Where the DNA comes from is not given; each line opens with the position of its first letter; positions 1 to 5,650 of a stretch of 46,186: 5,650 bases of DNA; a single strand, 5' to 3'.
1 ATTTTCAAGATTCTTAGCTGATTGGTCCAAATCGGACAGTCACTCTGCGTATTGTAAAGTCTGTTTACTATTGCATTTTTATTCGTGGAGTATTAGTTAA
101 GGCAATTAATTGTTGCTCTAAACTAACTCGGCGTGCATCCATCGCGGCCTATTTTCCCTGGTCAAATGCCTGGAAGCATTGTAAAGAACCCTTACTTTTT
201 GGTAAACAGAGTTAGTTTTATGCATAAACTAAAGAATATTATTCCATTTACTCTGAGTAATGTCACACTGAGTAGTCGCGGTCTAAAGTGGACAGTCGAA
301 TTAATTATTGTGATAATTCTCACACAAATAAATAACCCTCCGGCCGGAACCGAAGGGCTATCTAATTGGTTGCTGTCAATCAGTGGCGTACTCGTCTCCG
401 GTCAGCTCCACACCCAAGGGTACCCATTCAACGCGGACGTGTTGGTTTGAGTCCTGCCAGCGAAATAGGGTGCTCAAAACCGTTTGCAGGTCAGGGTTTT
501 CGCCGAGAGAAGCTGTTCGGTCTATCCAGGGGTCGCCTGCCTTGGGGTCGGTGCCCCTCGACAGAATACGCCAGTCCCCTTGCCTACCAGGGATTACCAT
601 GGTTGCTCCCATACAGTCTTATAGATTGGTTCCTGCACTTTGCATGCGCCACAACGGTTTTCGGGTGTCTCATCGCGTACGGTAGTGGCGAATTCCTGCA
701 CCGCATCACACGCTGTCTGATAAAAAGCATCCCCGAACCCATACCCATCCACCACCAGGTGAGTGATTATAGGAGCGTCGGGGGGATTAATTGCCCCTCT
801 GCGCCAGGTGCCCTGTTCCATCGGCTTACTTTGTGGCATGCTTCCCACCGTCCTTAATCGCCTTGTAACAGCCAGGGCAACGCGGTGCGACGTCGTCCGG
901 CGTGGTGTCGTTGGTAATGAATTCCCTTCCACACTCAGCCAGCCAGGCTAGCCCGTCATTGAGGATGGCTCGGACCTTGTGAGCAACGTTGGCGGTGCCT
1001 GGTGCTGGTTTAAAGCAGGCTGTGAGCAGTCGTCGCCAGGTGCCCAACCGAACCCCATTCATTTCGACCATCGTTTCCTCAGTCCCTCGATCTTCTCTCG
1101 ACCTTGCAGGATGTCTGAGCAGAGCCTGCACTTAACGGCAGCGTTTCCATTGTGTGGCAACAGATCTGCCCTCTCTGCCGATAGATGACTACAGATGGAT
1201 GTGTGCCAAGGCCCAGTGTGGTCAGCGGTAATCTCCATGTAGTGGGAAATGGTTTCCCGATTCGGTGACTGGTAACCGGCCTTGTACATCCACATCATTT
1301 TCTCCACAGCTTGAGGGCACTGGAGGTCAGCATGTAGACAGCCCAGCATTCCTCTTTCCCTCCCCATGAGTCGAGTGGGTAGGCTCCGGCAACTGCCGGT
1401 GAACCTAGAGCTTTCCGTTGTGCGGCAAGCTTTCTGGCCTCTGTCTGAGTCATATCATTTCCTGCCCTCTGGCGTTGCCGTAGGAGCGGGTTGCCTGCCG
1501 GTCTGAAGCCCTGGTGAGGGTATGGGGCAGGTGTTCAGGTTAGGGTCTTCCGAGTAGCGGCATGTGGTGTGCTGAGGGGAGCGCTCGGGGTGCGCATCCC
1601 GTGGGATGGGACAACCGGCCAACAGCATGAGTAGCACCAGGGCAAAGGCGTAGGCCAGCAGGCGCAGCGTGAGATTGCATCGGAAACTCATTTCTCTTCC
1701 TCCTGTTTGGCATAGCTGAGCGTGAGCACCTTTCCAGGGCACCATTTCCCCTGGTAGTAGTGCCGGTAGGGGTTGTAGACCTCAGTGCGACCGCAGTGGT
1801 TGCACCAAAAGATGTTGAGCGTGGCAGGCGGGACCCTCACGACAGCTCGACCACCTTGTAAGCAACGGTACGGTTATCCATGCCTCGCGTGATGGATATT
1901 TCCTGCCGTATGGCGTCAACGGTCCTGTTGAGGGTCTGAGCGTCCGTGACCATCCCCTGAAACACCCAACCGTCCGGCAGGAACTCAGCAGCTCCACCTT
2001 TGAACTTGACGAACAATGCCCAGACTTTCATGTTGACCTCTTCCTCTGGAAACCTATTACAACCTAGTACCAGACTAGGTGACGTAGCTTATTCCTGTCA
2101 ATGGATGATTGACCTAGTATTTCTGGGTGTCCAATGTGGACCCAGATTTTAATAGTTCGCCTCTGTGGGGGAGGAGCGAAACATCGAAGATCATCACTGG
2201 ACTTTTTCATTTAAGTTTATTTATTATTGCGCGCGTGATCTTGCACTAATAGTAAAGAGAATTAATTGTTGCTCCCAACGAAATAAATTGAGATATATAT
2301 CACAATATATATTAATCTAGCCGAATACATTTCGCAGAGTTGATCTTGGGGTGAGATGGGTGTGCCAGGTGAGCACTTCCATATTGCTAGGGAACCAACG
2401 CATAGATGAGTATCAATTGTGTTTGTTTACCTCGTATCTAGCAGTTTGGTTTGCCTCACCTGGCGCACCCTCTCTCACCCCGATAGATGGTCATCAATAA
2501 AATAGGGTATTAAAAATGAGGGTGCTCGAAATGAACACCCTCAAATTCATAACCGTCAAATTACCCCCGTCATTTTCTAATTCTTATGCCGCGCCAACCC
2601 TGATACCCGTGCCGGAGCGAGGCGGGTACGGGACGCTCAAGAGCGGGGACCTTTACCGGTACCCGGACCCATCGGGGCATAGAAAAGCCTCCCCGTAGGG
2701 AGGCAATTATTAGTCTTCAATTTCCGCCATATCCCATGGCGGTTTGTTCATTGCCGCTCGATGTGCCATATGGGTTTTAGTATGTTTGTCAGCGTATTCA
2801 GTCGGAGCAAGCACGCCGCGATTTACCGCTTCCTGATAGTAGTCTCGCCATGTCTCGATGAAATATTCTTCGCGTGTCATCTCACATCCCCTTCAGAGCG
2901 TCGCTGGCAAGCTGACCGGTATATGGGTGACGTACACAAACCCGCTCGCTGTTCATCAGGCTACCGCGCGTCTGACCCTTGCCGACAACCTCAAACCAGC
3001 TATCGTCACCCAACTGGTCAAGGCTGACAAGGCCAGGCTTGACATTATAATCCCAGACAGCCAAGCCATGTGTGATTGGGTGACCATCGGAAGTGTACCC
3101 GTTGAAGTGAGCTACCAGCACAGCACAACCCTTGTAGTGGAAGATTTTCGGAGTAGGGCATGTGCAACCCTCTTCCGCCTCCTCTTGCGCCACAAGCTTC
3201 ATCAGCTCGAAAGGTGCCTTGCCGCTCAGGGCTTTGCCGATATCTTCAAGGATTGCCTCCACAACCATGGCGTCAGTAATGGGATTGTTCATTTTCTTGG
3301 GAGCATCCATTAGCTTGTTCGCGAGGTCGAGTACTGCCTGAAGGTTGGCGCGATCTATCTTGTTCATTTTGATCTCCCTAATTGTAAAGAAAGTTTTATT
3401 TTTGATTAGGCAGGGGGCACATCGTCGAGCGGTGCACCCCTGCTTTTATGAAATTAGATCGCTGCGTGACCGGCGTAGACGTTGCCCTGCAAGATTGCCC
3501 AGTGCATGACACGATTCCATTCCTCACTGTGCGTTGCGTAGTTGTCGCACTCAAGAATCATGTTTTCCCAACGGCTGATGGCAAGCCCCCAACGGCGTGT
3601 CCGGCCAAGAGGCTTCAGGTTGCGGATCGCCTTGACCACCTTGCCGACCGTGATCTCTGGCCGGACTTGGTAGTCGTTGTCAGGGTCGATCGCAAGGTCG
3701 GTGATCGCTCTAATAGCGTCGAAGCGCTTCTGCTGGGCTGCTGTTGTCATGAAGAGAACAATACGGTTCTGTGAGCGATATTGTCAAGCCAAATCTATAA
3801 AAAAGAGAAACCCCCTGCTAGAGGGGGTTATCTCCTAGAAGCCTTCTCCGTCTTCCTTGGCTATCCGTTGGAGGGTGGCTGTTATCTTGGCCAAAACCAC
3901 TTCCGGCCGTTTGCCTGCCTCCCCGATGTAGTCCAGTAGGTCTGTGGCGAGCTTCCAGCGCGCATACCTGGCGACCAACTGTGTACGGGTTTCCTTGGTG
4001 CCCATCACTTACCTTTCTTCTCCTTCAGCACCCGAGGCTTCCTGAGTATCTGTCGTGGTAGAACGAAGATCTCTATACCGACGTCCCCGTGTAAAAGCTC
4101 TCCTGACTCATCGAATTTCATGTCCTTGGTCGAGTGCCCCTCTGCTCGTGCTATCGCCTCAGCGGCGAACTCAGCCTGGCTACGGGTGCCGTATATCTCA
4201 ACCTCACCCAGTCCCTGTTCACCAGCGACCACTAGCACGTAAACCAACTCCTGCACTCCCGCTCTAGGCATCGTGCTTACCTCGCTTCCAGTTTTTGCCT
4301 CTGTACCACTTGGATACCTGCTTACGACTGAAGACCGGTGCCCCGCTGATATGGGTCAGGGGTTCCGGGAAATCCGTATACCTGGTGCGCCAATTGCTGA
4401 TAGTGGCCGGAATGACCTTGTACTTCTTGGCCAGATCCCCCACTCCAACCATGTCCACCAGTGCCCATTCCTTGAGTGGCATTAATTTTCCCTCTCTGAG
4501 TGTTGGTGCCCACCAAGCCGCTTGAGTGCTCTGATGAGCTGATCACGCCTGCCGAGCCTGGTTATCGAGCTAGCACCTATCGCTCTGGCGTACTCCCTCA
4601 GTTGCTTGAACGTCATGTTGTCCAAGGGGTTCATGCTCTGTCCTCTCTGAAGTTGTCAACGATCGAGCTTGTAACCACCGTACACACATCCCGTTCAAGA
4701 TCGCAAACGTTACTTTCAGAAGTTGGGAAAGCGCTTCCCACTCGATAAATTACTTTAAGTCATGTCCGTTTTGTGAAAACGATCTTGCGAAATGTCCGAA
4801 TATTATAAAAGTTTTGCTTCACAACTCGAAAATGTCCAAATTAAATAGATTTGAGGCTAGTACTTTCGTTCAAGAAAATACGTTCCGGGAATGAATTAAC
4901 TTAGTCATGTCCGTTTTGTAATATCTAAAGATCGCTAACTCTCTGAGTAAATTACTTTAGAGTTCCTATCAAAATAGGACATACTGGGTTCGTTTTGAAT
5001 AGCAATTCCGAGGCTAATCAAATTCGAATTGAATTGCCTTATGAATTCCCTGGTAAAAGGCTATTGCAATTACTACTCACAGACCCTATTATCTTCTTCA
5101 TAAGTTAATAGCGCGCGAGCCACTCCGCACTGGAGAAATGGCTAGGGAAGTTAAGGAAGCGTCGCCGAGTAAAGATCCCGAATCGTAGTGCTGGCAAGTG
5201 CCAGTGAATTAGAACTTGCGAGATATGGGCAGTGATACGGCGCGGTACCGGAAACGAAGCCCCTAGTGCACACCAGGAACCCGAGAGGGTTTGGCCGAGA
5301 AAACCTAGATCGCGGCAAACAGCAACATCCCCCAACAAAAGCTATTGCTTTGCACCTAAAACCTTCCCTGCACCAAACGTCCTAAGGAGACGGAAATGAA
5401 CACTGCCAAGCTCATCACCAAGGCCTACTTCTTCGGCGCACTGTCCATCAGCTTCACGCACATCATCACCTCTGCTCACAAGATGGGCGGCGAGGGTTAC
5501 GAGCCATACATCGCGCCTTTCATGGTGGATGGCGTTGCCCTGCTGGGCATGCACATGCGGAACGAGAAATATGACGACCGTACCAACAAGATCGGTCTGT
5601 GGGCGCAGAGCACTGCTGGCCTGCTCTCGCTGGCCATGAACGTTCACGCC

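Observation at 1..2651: Tailed-phage genome built as an invertron: perfect 2,651-bp terminal inverted repeats with no recognisable end-replication enzyme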

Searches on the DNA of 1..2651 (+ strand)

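Call 4: search_dna_similar(query=window:1-2651:+, collection=phages, mode=distant)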
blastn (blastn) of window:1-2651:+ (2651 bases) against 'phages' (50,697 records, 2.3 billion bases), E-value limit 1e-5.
No match.

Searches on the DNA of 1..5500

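Call 54: search_rna_families(source=window, start=1, end=5500, threshold=evalue, max_evalue=1)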
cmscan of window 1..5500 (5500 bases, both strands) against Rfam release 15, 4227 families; matches with E-value up to 1: 1.
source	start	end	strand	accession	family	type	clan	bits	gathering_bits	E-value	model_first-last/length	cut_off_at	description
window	2675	2773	-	RF02076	STnc100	Gene; sRNA;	-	22.6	47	0.077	1-206/206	no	Gammaproteobacterial sRNA STnc100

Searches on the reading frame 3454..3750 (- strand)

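Call 39: search_protein_families(library=phrogs, proteins=[window:3454-3750:-], max_evalue=0.01)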
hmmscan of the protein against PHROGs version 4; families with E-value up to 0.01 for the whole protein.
window:3454-3750:- (98 aa): 1 family
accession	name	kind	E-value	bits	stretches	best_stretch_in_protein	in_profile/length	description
phrog_9348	-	unknown function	0.0047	18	0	62-95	37-68/82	-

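Call 75: search_protein_families(library=pfam, proteins=[window:3454-3750:-], max_evalue=0.1)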
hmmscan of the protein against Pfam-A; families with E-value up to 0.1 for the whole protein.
window:3454-3750:- (98 aa): 0 families

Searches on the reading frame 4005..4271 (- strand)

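Call 39: search_protein_families(library=phrogs, proteins=[window:4005-4271:-], max_evalue=0.01)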
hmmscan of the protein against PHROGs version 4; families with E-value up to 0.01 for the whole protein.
window:4005-4271:- (88 aa): 1 family
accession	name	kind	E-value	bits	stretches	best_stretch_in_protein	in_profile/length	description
phrog_30928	-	unknown function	0.0056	17.9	0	38-75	3-40/62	-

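Call 75: search_protein_families(library=pfam, proteins=[window:4005-4271:-], max_evalue=0.1)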
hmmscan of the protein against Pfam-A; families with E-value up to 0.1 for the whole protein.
window:4005-4271:- (88 aa): 0 families

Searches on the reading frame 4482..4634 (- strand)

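Call 75: search_protein_families(library=pfam, proteins=[window:4482-4634:-], max_evalue=0.1)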
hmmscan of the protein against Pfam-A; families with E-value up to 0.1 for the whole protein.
window:4482-4634:- (50 aa): 1 family
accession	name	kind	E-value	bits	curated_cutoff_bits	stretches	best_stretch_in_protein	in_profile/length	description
PF07498.18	Rho_N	-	0.013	15.9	24.9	1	4-37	2-34/43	Rho termination factor, N-terminal domain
